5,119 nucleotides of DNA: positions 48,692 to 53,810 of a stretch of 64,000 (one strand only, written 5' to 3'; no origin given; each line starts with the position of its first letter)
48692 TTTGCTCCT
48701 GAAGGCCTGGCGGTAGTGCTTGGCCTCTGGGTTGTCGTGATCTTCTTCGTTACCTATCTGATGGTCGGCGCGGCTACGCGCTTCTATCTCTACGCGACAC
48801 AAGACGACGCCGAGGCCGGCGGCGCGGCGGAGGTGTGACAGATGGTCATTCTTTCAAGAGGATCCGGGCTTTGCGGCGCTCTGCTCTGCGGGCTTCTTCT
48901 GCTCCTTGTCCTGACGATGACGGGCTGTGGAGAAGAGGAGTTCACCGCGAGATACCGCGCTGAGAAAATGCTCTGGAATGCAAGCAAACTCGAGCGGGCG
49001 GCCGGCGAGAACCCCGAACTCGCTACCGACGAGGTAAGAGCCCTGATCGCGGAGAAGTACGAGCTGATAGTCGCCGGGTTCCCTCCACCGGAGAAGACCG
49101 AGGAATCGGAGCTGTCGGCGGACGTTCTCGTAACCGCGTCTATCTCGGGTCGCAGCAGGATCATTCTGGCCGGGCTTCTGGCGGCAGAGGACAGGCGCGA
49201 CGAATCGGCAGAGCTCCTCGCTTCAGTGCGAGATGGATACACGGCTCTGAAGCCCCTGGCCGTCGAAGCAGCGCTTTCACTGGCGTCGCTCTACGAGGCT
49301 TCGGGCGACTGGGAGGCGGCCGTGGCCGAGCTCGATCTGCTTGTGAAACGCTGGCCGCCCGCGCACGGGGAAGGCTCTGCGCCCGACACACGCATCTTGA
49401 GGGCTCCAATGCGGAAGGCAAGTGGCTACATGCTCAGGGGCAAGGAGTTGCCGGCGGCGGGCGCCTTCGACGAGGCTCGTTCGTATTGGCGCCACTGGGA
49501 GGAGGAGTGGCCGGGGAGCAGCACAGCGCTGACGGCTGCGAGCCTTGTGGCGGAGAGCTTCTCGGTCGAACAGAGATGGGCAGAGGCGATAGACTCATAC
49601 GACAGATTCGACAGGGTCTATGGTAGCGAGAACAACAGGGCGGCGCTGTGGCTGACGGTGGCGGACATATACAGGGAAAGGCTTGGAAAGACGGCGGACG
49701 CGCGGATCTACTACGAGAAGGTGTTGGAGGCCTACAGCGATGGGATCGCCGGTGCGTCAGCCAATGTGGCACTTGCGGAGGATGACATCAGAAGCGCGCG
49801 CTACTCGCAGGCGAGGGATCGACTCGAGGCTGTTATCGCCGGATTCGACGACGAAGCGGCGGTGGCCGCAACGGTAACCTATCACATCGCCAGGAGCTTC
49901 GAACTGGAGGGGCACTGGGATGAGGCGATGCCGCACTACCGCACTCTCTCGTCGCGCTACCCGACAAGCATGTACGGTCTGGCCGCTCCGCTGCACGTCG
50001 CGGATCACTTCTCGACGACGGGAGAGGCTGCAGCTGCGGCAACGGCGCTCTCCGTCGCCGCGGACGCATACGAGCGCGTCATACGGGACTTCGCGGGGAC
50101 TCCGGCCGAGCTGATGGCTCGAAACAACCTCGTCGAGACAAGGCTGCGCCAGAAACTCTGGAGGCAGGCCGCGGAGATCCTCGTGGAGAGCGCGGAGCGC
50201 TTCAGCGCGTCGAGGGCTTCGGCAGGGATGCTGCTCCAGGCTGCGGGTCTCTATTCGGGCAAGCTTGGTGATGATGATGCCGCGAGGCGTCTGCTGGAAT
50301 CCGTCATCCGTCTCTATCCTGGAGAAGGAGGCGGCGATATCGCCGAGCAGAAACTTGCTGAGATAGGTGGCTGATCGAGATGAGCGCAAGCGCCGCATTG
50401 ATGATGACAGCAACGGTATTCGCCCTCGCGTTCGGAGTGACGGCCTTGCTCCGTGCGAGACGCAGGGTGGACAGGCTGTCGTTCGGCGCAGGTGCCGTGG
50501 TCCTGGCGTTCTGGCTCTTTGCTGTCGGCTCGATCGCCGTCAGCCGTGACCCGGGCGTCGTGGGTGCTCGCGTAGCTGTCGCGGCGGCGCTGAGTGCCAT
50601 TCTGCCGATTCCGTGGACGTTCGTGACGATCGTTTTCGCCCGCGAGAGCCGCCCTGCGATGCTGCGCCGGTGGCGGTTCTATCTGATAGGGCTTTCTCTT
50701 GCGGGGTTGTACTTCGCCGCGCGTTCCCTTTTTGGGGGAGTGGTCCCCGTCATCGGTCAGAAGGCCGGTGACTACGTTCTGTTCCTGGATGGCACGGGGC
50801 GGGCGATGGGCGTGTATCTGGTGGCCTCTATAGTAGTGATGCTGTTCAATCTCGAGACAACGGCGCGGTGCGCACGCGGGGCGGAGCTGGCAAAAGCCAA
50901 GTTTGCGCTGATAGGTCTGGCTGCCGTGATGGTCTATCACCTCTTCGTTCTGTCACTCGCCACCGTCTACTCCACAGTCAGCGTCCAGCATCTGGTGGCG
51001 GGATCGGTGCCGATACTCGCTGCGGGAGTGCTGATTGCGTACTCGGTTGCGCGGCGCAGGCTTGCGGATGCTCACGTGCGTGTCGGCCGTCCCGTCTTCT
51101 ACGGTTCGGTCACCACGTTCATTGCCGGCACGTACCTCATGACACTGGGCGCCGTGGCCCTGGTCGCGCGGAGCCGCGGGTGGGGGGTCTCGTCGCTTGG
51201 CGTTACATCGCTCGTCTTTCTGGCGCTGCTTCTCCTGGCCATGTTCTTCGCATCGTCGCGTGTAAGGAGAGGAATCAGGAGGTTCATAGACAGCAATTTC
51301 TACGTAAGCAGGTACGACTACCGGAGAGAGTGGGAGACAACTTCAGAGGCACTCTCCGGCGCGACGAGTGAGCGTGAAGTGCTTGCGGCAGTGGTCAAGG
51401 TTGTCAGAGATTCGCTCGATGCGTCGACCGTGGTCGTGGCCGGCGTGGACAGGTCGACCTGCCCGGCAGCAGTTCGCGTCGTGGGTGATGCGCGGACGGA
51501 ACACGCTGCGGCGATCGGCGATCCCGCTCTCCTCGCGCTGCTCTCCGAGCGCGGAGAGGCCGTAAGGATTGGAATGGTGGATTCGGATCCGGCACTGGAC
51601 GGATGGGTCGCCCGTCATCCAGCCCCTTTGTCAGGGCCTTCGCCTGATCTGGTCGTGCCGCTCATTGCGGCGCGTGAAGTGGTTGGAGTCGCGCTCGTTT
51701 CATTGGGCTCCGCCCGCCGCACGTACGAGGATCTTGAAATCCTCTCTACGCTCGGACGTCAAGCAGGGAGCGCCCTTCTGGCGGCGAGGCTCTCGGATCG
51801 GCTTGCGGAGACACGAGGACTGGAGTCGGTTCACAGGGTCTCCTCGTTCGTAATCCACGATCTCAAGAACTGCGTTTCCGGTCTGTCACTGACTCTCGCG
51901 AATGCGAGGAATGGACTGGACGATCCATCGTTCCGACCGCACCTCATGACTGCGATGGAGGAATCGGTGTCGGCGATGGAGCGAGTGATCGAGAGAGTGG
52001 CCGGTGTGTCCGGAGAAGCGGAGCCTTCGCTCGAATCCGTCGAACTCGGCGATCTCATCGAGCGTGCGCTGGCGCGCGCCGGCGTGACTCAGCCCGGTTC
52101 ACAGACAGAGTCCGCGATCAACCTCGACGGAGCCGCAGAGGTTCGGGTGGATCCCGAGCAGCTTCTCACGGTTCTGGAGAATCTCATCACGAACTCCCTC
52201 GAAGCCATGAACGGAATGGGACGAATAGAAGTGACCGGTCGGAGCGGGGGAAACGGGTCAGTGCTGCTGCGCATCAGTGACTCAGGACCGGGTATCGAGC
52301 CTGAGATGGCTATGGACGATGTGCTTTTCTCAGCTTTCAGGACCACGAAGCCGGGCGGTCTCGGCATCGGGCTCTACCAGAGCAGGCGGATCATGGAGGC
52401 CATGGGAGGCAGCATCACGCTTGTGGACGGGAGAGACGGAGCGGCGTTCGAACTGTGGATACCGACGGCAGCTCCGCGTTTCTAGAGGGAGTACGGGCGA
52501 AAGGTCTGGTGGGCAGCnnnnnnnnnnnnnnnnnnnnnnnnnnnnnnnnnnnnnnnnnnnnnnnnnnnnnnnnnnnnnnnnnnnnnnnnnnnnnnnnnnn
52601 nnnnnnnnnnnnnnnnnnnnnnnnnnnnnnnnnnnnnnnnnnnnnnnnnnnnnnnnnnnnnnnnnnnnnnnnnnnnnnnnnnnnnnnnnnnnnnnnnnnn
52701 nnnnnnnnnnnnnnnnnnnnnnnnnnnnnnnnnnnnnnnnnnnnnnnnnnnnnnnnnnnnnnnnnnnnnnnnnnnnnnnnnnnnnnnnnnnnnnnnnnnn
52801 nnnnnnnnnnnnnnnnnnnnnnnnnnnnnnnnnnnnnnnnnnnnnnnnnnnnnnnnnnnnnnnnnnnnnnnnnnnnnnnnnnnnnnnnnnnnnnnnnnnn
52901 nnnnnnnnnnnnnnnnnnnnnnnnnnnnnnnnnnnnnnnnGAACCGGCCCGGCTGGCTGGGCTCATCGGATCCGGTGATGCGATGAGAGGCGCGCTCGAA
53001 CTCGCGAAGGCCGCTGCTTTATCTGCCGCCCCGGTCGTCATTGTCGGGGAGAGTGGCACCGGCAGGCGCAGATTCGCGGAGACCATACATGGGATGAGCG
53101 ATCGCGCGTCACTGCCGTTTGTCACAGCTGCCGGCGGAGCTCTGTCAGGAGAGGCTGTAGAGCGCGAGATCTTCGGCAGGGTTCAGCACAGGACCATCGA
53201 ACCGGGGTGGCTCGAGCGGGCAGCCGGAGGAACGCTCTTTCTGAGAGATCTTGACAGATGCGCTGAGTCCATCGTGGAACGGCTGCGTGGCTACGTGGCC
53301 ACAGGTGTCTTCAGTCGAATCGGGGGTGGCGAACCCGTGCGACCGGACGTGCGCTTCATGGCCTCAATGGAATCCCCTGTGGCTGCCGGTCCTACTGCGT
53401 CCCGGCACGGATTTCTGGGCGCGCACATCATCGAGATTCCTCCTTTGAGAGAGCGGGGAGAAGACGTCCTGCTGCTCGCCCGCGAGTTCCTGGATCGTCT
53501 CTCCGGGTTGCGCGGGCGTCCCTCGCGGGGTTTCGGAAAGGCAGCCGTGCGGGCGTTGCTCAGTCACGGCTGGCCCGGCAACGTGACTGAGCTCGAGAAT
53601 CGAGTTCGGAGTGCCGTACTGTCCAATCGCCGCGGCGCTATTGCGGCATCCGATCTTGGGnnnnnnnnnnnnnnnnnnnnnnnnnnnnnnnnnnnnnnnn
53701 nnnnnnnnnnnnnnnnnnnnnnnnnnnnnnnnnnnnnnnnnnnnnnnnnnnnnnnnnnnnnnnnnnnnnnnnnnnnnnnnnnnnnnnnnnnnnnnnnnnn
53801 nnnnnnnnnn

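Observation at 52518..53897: PrsR-like enhancer-binding protein with an apparently dead sigma-54/AAA+ module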

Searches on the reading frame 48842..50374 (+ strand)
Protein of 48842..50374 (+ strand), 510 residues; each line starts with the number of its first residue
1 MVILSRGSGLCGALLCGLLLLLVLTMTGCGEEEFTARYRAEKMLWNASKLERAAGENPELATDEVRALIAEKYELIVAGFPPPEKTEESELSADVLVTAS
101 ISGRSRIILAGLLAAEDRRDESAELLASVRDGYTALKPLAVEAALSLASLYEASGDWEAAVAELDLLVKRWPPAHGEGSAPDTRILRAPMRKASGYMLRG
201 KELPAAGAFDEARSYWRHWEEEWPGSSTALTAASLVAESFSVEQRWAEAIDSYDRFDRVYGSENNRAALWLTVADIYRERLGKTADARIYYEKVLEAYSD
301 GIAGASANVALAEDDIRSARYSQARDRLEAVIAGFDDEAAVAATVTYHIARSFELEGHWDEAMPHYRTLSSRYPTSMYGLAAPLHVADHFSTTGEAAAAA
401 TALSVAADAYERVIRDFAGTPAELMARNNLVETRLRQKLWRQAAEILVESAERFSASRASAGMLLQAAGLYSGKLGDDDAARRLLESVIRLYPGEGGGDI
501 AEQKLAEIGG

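Call 3: search_protein_families(library=pfam, proteins=[window:48842-50374:+], max_evalue=0.01)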
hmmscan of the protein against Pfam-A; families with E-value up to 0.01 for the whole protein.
window:48842-50374:+ (510 aa): 13 families
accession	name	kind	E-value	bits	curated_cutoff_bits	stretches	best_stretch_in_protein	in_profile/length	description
PF13174.12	TPR_6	-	7.4e-19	67.5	26.3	1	347-376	4-33/33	Tetratricopeptide repeat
PF13424.12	TPR_12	-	3.9e-11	43.4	30.1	1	231-298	4-75/77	Tetratricopeptide repeat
PF13428.12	TPR_14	-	3.9e-11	42.9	23.5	1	142-173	2-33/44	Tetratricopeptide repeat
PF13432.12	TPR_16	-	5.4e-09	36.8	32.7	1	115-174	9-64/65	Tetratricopeptide repeat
PF13181.12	TPR_8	-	5.4e-07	29.7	25.7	0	268-298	2-31/34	Tetratricopeptide repeat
PF07719.23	TPR_2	-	8.3e-07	29.1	27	0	279-298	12-31/34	Tetratricopeptide repeat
PF13176.12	TPR_7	-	1.2e-06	28.5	27.9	0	145-161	3-19/36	Tetratricopeptide repeat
PF14559.12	TPR_19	-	0.00014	22.6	25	0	282-343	5-63/68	Tetratricopeptide repeat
PF00515.34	TPR_1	-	0.0015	18.7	27.8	0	280-296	13-29/34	Tetratricopeptide repeat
PF20308.4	TPR-S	-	0.0026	18.7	27.6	0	209-302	2-86/102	Tetratricopeptide Repeats-Sensor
PF09976.15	TPR_21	-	0.0047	17.1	25.5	0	358-410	54-106/193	Tetratricopeptide repeat-like domain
PF25058.1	ARM_TT21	-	0.0051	17.2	27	0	254-319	44-113/155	Tetratricopeptide repeat protein 21 ARM repeat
PF14938.12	SNAP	-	0.0058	16.6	25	0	235-298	119-185/282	Soluble NSF attachment protein, SNAP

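Call 4: search_protein_families(library=ncbifam, proteins=[window:48842-50374:+], max_evalue=0.01)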
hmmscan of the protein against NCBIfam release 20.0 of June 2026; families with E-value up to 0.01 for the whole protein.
window:48842-50374:+ (510 aa): 4 families
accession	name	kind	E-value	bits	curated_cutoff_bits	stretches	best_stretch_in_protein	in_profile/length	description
TIGR02795.1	tol_pal_ybgF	equivalog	1.2e-24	87.2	90.1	3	205-307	14-115/119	tol-pal system protein YbgF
TIGR03302.1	OM_YfiO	subfamily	2.5e-11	43.5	81.4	1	192-277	32-117/239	outer membrane protein assembly factor BamD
TIGR02917.1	PEP_TPR_lipo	equivalog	4.2e-05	21.6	312.2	0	262-333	460-527/899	XrtA/PEP-CTERM system TPR-repeat protein PrsT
NF052312.1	T9SS_PorW_SprE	equivalog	8.3e-05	21.4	250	1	243-403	117-276/716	type IX secretion system periplasmic lipoprotein PorW/SprE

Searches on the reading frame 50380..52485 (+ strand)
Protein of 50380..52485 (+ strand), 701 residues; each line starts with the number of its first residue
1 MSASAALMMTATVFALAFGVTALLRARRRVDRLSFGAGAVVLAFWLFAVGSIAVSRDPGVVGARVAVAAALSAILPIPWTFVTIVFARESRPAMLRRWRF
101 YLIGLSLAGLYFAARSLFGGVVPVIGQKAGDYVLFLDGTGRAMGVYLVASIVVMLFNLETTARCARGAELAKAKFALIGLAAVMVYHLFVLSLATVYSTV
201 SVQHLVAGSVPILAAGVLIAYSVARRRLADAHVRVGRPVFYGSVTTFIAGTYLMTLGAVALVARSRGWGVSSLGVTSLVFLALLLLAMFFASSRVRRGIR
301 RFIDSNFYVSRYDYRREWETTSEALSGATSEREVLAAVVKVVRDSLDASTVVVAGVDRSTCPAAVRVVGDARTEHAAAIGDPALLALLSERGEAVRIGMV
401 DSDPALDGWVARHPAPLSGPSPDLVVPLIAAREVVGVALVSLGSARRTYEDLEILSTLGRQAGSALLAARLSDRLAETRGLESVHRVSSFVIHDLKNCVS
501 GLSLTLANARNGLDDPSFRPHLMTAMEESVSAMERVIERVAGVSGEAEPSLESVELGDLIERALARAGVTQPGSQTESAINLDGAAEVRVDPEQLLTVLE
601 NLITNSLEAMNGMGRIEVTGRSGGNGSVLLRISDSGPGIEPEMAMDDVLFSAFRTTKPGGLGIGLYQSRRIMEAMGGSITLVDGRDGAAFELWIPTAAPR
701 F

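Call 3: search_protein_families(library=pfam, proteins=[window:50380-52485:+], max_evalue=0.01)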
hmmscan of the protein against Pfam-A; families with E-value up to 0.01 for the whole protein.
window:50380-52485:+ (701 aa): 4 families
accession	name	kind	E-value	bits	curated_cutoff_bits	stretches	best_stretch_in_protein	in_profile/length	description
PF02518.31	HATPase_c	-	2.9e-18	66.7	26.4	1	591-696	2-109/111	Histidine kinase-, DNA gyrase B-, and HSP90-like ATPase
PF13185.12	GAF_2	-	1.9e-09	38.3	28.6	1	328-466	1-135/136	GAF domain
PF01590.32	GAF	-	1.5e-05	25.9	22.4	1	332-466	3-133/133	GAF domain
PF13492.12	GAF_3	-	1.6e-05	25.7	27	1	333-466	4-127/129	GAF domain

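Call 4: search_protein_families(library=ncbifam, proteins=[window:50380-52485:+], max_evalue=0.01)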
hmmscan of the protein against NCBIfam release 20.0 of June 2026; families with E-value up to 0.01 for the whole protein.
window:50380-52485:+ (701 aa): 49 families (the best 25 are shown)
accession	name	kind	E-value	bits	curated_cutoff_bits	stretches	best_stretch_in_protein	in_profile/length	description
TIGR02916.1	PEP_his_kin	equivalog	1.9e-96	324.2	300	1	13-695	8-679/679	XrtA/PEP-CTERM system histidine kinase PrsK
NF008468.0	PRK11360.1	equivalog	1.4e-23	83.1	646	1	470-697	382-609/616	two-component system sensor histidine kinase AtoS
NF007688.0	PRK10364.1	equivalog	3.7e-22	78.7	479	1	519-698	275-453/460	two-component system sensor histidine kinase ZraS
NF010411.0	PRK13837.1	equivalog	1.8e-17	62.7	647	1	469-698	435-677/828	two-component system VirA-like sensor kinase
NF041777.1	sens_FixL_Rhizob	equivalog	1.7e-16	59.9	850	1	479-698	257-483/485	sensor protein FixL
NF047794.1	HisKinPtgB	equivalog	7.6e-13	47.6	1000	1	477-682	435-640/656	two-component system sensor histidine kinase PgtB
NF006800.0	PRK09303.1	equivalog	9.2e-13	47.9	342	1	481-695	148-376/383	histidine kinase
NF008312.0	PRK11100.1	equivalog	2.1e-11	43.3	356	1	491-696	263-474/477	two-component system sensor histidine kinase CreC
NF008298.1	PRK11086.1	subfamily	4.9e-11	41.8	520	1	593-696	422-525/529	DcuS/MalK family sensor histidine kinase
TIGR02966.1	phoR_proteo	equivalog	1.7e-10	40.4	334.2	1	492-643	122-277/333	phosphate regulon sensor histidine kinase PhoR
NF040750.1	tetrathio_HK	equivalog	4.2e-10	38.7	750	1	552-682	414-539/555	tetrathionate respiration histidine kinase TtrS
NF033092.0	HK_WalK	equivalog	5.8e-10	38.4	725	1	545-694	438-592/594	cell wall metabolism sensor histidine kinase WalK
NF046044.1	PnpS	equivalog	1.2e-09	37.7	400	1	491-682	177-376/390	two-component system histidine kinase PnpS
NF047497.1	HK_LIC_12097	equivalog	1.5e-09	37.1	500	1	479-695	145-365/367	LIC_12097 family sensor histidine kinase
NF012163.2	BaeS_SmeS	equivalog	1.8e-09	37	500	1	493-680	249-441/457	sensor histidine kinase efflux regulator BaeS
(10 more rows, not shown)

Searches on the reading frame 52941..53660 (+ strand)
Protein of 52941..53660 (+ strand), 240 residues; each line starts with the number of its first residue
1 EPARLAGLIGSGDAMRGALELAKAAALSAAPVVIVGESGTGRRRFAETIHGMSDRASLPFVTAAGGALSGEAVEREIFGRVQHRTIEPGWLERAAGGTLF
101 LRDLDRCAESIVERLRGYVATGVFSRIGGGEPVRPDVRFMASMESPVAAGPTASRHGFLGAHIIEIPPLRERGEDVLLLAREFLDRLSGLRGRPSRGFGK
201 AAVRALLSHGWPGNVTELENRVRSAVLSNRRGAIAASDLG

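Call 57: search_solved_structures(query=window:52941-53660:+, show_alignments=5, max_evalue=1e-20)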
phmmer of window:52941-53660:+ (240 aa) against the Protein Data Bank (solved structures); distinct sequences matched with E-value up to 1e-20: 30.
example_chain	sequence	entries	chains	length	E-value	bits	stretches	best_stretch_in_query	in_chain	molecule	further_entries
1ny6_A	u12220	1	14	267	3.3e-32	115.2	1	14-230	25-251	transcriptional regulator (NtrC family)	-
4ly6_A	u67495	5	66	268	3.3e-32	115.2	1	14-230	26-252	Transcriptional regulator (NtrC family)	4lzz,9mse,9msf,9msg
1ny5_A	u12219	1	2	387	9.8e-32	113.6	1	14-230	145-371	transcriptional regulator (NtrC family)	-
3m0e_A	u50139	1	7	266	1.1e-31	113.4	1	14-230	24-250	Transcriptional regulator (NtrC family)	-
4l4u_A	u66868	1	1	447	3.8e-31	111.7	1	14-230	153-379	Transcriptional regulator (NtrC family)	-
5ep0_A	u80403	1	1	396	6.7e-31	110.9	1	3-230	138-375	Putative repressor protein luxO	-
5ep1_A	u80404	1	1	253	7.3e-31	110.8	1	7-230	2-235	Putative repressor protein luxO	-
5ep2_A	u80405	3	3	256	7.6e-31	110.7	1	7-230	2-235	Putative repressor protein luxO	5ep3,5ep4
9qq6_C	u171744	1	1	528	1e-30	110.3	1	9-234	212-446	Nif-specific regulatory protein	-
2bjv_A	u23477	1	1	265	9.4e-30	107.2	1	8-227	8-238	PSP OPERON TRANSCRIPTIONAL ACTIVATOR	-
2c9c_A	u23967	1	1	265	1.2e-29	106.8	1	8-227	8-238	PSP OPERON TRANSCRIPTIONAL ACTIVATOR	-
2vii_A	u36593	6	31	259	1.6e-29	106.4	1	8-227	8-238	PSP OPERON TRANSCRIPTIONAL ACTIVATOR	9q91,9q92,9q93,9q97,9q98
2bjw_A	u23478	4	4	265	1.7e-29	106.3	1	8-227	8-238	PSP OPERON TRANSCRIPTIONAL ACTIVATOR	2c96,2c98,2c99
9q90_1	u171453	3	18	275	1.9e-29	106.1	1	8-227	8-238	Psp operon transcriptional activator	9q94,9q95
5nss_F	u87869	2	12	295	2.4e-29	105.8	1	8-227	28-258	Psp operon transcriptional activator | Transcription activator PspF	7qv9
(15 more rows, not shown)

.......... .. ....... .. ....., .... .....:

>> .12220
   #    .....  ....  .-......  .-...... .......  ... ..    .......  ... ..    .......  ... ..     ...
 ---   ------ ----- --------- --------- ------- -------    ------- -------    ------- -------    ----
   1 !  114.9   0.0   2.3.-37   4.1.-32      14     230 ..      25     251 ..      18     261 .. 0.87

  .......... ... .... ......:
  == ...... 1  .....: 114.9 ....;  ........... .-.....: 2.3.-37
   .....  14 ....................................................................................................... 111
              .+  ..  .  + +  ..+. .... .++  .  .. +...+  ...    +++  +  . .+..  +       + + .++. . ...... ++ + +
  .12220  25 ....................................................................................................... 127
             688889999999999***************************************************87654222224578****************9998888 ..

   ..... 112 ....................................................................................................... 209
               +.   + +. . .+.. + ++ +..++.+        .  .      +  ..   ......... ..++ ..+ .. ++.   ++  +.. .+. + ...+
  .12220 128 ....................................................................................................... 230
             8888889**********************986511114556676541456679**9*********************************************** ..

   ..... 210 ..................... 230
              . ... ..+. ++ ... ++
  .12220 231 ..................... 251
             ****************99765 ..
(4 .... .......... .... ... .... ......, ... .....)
